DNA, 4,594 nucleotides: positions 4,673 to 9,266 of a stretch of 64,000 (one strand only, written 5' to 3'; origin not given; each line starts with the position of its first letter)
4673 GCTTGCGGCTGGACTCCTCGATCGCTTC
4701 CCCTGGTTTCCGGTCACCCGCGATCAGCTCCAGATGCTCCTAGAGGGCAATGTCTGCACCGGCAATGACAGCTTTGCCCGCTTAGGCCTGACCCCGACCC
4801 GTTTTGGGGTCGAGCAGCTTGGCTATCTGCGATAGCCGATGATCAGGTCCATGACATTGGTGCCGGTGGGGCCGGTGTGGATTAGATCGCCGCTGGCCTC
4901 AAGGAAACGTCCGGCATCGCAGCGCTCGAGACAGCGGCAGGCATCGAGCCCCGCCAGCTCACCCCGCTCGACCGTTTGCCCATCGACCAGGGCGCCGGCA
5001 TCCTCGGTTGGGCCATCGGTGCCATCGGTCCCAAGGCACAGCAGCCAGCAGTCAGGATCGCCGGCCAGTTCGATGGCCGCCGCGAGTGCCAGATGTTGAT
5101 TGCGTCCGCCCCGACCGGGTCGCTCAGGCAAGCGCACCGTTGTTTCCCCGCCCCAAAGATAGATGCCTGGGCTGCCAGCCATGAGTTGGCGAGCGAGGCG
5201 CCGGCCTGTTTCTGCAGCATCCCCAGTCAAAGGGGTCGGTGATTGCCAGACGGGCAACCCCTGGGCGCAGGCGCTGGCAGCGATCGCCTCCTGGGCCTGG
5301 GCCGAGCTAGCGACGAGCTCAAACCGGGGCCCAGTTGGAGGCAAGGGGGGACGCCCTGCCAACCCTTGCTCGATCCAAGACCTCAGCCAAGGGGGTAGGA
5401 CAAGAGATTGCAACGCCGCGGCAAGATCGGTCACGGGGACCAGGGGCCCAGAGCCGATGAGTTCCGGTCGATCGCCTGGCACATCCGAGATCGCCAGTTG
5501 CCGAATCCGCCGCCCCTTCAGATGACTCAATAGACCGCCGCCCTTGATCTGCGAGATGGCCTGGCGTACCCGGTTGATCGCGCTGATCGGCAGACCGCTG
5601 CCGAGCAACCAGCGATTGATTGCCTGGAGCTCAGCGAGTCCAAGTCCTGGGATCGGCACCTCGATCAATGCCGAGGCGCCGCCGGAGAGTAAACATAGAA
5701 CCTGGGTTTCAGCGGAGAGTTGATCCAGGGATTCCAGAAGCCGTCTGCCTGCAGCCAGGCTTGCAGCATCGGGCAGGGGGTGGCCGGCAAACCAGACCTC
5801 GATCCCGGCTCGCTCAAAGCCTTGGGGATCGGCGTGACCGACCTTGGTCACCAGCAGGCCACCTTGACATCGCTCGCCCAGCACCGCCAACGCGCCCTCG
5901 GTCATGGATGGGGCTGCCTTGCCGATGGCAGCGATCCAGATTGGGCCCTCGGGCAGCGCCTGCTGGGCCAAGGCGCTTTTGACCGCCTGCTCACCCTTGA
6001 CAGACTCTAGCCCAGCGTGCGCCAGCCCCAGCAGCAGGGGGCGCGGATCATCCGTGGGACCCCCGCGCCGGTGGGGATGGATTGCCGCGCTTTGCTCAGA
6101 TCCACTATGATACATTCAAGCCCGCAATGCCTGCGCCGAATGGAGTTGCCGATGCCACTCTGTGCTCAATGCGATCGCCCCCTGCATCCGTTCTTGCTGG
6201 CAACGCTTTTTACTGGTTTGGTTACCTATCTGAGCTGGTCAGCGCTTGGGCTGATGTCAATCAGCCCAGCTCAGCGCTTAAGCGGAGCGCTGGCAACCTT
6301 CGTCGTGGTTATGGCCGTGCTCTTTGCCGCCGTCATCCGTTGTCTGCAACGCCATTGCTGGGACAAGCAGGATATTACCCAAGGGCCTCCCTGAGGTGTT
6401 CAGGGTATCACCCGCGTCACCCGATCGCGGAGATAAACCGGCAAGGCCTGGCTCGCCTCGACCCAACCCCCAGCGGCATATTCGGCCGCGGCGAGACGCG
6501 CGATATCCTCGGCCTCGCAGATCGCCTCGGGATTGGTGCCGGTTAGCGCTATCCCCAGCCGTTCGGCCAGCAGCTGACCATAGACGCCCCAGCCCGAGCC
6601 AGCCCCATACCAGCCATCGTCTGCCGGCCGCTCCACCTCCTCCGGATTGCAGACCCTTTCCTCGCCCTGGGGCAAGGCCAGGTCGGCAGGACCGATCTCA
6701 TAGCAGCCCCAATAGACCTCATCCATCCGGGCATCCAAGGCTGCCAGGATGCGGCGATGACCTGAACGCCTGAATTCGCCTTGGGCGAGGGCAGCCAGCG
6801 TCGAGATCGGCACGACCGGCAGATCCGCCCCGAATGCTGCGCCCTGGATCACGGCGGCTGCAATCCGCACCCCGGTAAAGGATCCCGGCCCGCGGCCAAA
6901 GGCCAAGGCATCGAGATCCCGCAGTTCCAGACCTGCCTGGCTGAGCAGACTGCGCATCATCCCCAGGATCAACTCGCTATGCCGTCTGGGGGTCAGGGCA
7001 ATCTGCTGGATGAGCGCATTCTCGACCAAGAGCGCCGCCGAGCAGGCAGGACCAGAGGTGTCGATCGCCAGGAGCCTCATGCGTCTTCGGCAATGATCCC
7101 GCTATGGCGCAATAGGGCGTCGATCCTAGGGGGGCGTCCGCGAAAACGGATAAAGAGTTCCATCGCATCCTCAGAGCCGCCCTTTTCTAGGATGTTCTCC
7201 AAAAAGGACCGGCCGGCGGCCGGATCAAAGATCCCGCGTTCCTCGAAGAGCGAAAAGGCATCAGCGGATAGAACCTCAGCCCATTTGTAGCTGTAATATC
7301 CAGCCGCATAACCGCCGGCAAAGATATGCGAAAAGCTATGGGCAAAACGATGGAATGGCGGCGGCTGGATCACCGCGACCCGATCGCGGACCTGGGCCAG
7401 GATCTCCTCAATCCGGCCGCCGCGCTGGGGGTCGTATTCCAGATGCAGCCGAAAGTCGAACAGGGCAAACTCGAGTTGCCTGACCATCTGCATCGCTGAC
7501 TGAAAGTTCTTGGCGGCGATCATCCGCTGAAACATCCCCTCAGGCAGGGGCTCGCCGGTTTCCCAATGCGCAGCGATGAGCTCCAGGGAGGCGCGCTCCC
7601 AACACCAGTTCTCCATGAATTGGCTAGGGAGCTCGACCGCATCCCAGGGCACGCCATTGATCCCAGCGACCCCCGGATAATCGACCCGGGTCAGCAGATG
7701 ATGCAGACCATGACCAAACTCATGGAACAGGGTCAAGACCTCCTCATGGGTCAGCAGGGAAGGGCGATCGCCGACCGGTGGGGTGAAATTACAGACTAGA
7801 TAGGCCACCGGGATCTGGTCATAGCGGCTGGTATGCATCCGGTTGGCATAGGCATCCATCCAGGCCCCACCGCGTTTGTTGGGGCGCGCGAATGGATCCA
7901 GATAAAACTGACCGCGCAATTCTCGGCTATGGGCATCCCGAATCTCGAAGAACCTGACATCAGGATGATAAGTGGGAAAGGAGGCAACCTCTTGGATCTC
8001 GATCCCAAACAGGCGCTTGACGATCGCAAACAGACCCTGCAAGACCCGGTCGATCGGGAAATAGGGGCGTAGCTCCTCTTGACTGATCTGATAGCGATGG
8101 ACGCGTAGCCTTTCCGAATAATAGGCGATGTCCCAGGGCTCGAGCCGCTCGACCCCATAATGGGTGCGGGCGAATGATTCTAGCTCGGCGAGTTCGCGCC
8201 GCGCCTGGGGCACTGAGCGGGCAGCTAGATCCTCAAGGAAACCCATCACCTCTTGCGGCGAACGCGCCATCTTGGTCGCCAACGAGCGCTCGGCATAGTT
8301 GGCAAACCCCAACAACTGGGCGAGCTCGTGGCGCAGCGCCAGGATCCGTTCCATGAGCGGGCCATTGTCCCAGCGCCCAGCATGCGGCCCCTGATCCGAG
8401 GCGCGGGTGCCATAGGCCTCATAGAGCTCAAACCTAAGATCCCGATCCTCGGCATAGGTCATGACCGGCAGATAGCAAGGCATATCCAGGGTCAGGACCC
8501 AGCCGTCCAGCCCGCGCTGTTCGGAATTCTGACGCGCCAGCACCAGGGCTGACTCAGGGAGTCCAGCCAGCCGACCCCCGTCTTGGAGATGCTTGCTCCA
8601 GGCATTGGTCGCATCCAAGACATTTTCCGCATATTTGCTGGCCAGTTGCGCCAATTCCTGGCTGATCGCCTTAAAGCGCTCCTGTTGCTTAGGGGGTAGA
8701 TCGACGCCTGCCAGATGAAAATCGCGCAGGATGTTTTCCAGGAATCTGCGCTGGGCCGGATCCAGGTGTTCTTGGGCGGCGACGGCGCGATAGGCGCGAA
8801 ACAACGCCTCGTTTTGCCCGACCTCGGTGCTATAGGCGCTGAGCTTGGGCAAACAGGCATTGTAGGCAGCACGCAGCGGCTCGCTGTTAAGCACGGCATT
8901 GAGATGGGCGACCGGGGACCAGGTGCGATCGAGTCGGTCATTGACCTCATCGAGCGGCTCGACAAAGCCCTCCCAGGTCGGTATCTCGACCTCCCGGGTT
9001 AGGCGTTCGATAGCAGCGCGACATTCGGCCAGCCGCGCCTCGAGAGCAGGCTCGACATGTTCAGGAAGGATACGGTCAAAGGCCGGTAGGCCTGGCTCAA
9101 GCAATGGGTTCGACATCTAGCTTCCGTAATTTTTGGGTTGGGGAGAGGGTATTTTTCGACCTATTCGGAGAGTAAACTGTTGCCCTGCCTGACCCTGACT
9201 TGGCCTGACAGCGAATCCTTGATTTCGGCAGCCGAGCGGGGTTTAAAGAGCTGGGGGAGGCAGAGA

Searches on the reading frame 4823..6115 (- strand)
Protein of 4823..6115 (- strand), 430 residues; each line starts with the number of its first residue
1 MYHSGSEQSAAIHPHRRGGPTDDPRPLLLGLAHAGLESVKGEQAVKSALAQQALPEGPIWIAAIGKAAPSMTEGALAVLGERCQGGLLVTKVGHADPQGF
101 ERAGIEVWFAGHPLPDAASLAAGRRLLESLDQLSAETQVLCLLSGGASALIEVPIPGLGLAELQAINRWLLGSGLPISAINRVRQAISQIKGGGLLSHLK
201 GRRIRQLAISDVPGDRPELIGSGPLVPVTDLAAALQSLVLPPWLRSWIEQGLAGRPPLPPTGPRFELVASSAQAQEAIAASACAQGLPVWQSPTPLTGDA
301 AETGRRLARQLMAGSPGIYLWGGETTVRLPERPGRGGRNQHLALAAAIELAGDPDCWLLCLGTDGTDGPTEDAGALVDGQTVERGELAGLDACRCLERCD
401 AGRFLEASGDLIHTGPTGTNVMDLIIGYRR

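Call 55: search_protein_families(library=pfam, proteins=[window:4823-6115:-], max_evalue=0.0001)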
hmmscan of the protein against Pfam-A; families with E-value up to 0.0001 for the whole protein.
window:4823-6115:- (430 aa): 2 families
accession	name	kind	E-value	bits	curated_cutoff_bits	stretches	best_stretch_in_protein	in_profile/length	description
PF13660.11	DUF4147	-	9.4e-55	186.1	23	1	30-235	4-214/234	Domain of unknown function (DUF4147)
PF05161.18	MOFRL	-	6.1e-36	123.3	28.3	1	319-423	3-106/106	MOFRL family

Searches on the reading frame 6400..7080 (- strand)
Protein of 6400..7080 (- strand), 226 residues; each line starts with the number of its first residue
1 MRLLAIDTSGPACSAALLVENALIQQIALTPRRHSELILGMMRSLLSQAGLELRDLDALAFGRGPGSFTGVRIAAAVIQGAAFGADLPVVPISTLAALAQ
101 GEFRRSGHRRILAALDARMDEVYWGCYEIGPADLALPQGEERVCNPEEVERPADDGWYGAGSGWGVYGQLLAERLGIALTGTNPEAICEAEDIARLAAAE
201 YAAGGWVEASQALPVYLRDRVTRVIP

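Call 55: search_protein_families(library=pfam, proteins=[window:6400-7080:-], max_evalue=0.0001)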
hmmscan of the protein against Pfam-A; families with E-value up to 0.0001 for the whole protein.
window:6400-7080:- (226 aa): 1 family
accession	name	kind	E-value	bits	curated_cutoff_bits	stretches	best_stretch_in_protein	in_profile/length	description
PF00814.31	TsaD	-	8.8e-26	91.6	24.8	1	29-135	24-134/264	tRNA N6-adenosine threonylcarbamoyltransferase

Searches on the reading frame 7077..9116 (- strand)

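Call 55: search_protein_families(library=pfam, proteins=[window:7077-9116:-], max_evalue=0.0001)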
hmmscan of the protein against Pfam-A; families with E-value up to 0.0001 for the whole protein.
window:7077-9116:- (679 aa): 2 families
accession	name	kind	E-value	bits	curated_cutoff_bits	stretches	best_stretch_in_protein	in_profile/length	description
PF01432.26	Peptidase_M3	-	4.1e-156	521.3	27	1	218-673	1-456/457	Peptidase family M3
PF19310.4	TOP_N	-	3.1e-24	85.5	27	1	28-141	4-119/123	Neurolysin/Thimet oligopeptidase, N-terminal domain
